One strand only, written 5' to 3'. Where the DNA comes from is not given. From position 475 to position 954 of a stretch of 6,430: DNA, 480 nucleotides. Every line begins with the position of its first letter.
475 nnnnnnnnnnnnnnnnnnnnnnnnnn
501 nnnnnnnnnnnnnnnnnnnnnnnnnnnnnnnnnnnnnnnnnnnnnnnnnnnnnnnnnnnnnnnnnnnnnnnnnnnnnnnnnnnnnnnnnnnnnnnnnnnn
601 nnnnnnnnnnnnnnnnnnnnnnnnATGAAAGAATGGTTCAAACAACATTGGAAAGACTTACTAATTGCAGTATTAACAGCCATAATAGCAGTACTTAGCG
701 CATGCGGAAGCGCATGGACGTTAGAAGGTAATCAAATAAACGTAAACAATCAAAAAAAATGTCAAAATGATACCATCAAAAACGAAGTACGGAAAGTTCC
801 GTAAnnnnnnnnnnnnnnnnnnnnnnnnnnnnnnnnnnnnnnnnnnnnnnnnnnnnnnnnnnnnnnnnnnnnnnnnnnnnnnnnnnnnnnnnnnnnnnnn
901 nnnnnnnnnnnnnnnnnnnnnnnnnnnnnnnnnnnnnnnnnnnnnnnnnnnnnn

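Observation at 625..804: Unannotated 59-aa lipoprotein ORF embedded in the small-gene array, a candidate single-gene lysis / BRP-like or exclusion protein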

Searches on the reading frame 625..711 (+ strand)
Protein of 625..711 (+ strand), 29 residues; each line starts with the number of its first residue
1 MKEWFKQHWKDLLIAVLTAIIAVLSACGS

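Call 76: search_protein_families(library=ncbifam, proteins=[window:625-711:+], max_evalue=1)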
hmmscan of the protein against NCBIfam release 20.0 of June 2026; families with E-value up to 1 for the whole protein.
seq(29 aa): 2 families
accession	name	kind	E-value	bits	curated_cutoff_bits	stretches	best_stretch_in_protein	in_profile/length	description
NF047847.2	SS_mature_LptM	equivalog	0.015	15.4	27.7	1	13-28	6-21/31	LPS translocon maturation chaperone LptM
NF033879.1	smalltalk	hypoth_equivalog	0.82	9.5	24.7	0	12-26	8-25/29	smalltalk protein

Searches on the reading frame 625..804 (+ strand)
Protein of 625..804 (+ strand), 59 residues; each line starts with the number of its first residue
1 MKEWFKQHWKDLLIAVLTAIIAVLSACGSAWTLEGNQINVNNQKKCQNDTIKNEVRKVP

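Call 4: search_protein_families(library=pfam, proteins=[window:625-804:+], max_evalue=0.1)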
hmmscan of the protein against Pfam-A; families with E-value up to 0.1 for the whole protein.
window:625-804:+ (59 aa): 0 families

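Call 5: search_protein_families(library=phrogs, proteins=[window:625-804:+], max_evalue=0.1)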
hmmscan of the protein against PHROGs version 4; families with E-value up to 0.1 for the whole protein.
window:625-804:+ (59 aa): 8 families
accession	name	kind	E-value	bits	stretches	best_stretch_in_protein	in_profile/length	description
phrog_4306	-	lysis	0.0062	17.9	1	7-35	29-57/84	Rz-like spanin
phrog_3135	-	unknown function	0.015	16.6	1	12-56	4-49/114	-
phrog_8372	-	unknown function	0.047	14.6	1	13-40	4-30/58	-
phrog_12511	-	unknown function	0.05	14.7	1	16-58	7-49/109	-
phrog_9170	-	unknown function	0.069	13.9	1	11-54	4-47/159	-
phrog_5044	-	unknown function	0.071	13.9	1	21-44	14-37/64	-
phrog_8241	-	unknown function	0.082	14.2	1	12-44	3-35/143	-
phrog_5777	-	unknown function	0.097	14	0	6-54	5-55/169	-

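Call 6: find_homologous_proteins(query=window:625-801:+, max_evalue=10)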
Query seq(59 aa) (59 aa): 28 proteins with E <= 10 among 28 candidates.
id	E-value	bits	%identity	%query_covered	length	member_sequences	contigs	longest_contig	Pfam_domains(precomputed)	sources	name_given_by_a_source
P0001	3.8e-31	123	95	100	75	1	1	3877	-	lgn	-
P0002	1.1e-29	118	90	100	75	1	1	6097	-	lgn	-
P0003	1.1e-29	118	92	100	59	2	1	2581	-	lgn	-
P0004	2.2e-29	117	86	100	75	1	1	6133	-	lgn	-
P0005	5.7e-29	116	88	100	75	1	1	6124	-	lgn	-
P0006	5.9e-29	116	83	100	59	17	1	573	-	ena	-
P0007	1.9e-28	114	85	100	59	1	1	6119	-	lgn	-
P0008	2.5e-28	114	86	100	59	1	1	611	-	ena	-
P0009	3.1e-28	114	86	100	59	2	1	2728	-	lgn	-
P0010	6.6e-28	113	83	100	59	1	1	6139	-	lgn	-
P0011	1.8e-27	111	83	100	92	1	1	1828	-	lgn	-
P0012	2.4e-27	111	85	100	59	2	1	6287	-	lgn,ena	-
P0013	3.5e-27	110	83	100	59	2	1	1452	-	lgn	-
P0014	4.0e-27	110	85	100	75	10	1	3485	-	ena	-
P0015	4.7e-27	110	85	100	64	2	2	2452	-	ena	-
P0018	1.5e-26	108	85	100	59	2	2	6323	-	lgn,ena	-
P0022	9.9e-26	106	80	100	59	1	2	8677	-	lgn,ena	-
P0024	1.9e-25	105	78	100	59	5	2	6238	-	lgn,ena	-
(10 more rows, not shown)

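Call 24: search_dna_similar(query=window:625-801:+, collection=phages, mode=protein, max_evalue=1, max_rows=30)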
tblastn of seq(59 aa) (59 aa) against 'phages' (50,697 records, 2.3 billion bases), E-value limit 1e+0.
Records with a match: 1; places in all: 1; records where one place covers at least 80% of the query: 0.
Best place of each record, by identity: <60% 1.
By first word of the organism name: Microviridae 1.
By host as written in the record: - 1.
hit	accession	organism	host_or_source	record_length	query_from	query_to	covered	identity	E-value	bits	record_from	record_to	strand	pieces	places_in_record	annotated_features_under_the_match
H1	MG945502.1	Microviridae sp.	pig feces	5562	11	41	53%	41.9%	2e-1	34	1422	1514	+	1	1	none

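Call 45: find_homologous_proteins(query=A3, max_evalue=0.01)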
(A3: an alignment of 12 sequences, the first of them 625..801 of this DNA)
Query A3 (12 sequences) (59 aa, profile of the alignment): 820 proteins with E <= 0.01 among 1533 candidates; the best 120 are listed.
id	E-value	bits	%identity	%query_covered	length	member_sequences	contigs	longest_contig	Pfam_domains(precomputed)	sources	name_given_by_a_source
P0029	2.3e-32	128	37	100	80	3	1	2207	-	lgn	-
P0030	3.3e-32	128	39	100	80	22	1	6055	-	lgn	-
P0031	4.4e-32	128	41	100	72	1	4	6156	-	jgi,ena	-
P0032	6.0e-32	127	40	100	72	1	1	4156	-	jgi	jgi:hypothetical protein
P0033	6.2e-32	127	40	100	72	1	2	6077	-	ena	-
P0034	6.2e-32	127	41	100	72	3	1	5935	-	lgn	-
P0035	7.0e-32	127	39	100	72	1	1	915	-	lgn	-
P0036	7.4e-32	127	40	100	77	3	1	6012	-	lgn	-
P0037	7.8e-32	127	40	100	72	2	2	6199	-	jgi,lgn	jgi:hypothetical protein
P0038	7.9e-32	127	41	100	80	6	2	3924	-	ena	-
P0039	8.6e-32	127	37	100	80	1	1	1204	-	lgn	-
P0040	8.8e-32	127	40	100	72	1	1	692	-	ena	-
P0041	9.9e-32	126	37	100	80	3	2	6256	-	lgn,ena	-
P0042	1.0e-31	126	43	100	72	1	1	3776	-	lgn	-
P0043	1.1e-31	126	37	100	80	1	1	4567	-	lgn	-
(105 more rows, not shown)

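Call 49: find_encoding_contigs(protein=P0018, flank=7000, max_places=2)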
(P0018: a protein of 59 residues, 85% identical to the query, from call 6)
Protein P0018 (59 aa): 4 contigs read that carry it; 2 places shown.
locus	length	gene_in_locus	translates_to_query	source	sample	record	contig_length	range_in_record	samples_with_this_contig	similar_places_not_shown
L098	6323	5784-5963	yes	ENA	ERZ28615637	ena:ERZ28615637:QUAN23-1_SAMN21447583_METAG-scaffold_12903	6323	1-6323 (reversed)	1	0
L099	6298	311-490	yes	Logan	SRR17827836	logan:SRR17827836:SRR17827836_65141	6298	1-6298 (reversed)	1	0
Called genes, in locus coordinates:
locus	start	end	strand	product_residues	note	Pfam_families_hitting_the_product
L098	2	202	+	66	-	?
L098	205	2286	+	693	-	PF02305:Phage_F (weak)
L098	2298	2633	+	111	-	-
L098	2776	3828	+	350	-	-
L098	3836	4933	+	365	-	PF23343:REP_ORF2-G2P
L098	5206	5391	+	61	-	-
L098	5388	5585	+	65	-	-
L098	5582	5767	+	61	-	-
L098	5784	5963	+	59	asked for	-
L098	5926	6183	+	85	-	-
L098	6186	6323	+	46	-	?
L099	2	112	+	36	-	?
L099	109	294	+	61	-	-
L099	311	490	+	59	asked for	-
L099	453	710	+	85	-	-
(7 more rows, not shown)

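Call 50: find_encoding_contigs(protein=P0024, flank=7000, max_places=2)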
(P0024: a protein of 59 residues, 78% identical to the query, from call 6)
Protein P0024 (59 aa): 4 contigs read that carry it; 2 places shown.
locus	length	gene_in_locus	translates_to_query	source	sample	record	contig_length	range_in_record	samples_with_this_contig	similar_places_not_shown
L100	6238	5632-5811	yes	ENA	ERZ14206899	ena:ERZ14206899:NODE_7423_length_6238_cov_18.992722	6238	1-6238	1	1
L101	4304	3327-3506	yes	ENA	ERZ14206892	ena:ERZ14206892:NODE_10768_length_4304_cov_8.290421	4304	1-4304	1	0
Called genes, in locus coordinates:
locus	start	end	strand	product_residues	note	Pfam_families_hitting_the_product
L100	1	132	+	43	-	?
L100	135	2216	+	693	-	PF02305:Phage_F (weak)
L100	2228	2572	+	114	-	-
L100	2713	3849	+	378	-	-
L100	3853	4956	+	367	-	PF23343:REP_ORF2-G2P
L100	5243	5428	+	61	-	-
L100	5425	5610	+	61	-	-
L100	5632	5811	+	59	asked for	-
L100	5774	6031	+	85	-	-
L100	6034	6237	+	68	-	?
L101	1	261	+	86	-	?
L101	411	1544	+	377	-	-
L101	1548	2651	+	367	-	PF23343:REP_ORF2-G2P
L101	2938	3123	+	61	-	-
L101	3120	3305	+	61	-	-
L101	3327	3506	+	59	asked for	-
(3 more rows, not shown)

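Call 51: find_encoding_contigs(protein=P0012, flank=7000, max_places=2)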
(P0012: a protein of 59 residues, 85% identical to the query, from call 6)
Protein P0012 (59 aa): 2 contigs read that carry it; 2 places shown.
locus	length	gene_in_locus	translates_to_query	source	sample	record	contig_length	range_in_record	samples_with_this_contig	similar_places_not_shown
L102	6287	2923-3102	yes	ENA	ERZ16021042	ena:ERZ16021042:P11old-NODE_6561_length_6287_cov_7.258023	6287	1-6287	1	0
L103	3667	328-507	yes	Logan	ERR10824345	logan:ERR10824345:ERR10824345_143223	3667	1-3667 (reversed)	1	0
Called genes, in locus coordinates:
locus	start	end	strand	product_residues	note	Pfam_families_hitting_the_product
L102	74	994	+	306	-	-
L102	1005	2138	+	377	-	PF23343:REP_ORF2-G2P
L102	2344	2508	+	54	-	-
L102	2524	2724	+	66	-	-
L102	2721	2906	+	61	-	-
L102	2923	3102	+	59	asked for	-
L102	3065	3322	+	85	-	-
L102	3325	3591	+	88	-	-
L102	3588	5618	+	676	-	PF02305:Phage_F (weak)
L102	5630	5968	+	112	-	-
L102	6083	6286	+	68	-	?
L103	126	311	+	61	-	-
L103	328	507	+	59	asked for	-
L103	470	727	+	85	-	-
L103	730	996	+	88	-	-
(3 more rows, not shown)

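Call 52: find_encoding_contigs(protein=P0022, flank=7000, max_places=2)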
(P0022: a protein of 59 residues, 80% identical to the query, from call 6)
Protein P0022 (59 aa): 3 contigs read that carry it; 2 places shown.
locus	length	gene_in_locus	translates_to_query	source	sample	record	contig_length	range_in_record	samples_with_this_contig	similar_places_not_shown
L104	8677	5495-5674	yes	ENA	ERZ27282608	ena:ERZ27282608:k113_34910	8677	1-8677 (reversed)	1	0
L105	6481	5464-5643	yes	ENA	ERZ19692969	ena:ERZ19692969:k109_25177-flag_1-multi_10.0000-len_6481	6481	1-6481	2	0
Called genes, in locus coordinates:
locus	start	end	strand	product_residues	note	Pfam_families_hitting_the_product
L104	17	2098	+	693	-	PF02305:Phage_F (weak)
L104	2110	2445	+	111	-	-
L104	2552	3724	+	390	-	-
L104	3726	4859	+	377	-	PF23343:REP_ORF2-G2P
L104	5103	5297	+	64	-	-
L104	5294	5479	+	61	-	-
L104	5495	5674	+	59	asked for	-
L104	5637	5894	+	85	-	-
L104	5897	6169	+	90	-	-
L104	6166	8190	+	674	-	PF02305:Phage_F (weak)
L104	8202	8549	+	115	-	-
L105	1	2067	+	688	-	?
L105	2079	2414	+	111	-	-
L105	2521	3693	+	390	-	-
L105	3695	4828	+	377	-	PF23343:REP_ORF2-G2P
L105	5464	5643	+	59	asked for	-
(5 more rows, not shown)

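Call 55: predict_structure(alignment_id=A4)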
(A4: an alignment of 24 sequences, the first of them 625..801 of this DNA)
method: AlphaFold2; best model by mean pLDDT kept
length: 59 residues; sequences in the alignment: 24
mean_pLDDT: 63.7   pTM: 0.33
mean pLDDT of the five models: 63.7, 62.1, 61.1, 60.7, 59.3
residues with pLDDT >= 90: 3; 70-90: 19; 50-70: 20; < 50: 17
segments of 3 or more residues with pLDDT < 50: 35-37, 40-43, 48-52, 56-58
pLDDT, mean of each block of 10 residues (from residue 1): 78 89 68 50 48 49
secondary structure, 60 per line:
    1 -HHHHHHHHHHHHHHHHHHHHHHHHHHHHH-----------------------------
elements in order: H2-30

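Call 56: search_protein_representatives(alignment_id=A4)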
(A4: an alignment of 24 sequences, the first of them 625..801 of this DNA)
Query: 24 sequences, 72 profile positions. Proteins with E-value up to 0.001 (for the whole library): 13; up to 1e-10: 7; up to 1e-30: 0. The best 13 are listed.
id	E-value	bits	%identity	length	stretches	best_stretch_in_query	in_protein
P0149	5.5e-29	116.3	-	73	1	1-72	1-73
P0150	2.0e-26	108.0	-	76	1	1-56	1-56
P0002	4.6e-23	97.3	-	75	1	3-72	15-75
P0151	2.5e-14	69.3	-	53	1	1-40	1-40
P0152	1.6e-12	63.5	-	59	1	1-65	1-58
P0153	2.4e-12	62.9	-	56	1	5-64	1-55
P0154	8.8e-11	57.9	-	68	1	2-59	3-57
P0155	8.8e-08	48.3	-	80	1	1-72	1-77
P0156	5.0e-06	42.7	-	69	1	9-66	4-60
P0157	1.2e-05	41.5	-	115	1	8-60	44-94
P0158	1.3e-04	38.1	-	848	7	43-66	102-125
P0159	7.5e-04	35.7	-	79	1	10-57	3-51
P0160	8.1e-04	35.6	-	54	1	23-64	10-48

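Call 62: search_protein_families(library=pfam, proteins=[window:625-801:+], max_evalue=10)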
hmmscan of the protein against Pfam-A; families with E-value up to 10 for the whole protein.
seq(59 aa): 3 families
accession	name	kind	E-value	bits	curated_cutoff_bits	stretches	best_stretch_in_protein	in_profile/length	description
PF13190.11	PDGLE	-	0.17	12.2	27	1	12-48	8-44/102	PDGLE domain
PF13627.12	LptM_cons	-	0.92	9.9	27.3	1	15-28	2-15/23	LPS-assembly lipoprotein LptM, conserved region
PF13978.11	DUF4223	-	2.7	8.4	27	1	13-29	6-22/54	Protein of unknown function (DUF4223)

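Call 67: search_protein_families(library=ncbifam, proteins=[window:625-801:+], max_evalue=10)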
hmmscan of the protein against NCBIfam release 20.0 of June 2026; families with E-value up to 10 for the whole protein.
seq(59 aa): 4 families
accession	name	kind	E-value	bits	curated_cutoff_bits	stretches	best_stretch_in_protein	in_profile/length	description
NF004930.0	PRK06287.1-1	subfamily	0.028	14.3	142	1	12-53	11-52/110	cobalt transport protein CbiN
NF058647.1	lipo_LytA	equivalog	0.037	14.2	110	1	14-54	5-45/107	acidic lipoprotein LytA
NF047847.2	SS_mature_LptM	equivalog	0.1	12.7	27.7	1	13-28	6-21/31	LPS translocon maturation chaperone LptM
NF005435.1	PRK07021.1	equivalog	0.11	12.3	131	1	9-48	6-47/157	flagellar basal body-associated protein FliL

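Call 68: search_protein_families(library=padloc, proteins=[window:625-801:+], max_evalue=10)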
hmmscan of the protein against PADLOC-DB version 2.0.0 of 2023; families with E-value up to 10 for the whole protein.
seq(59 aa): 0 families

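Call 69: search_solved_structures(query=A4, max_evalue=10)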
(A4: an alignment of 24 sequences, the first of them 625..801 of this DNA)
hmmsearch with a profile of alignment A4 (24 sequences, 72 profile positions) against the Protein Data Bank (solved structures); distinct sequences matched with E-value up to 10: 0.

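Call 75: search_protein_families(library=ncbifam, alignment_id=A4, max_evalue=0.01)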
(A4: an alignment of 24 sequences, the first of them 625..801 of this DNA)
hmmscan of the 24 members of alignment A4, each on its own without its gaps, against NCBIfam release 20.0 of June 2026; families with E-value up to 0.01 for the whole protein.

A. member 1, window:625-801:+ (59 aa): 0 families

B. families by the number of members that match (of 24 scanned): 0 families
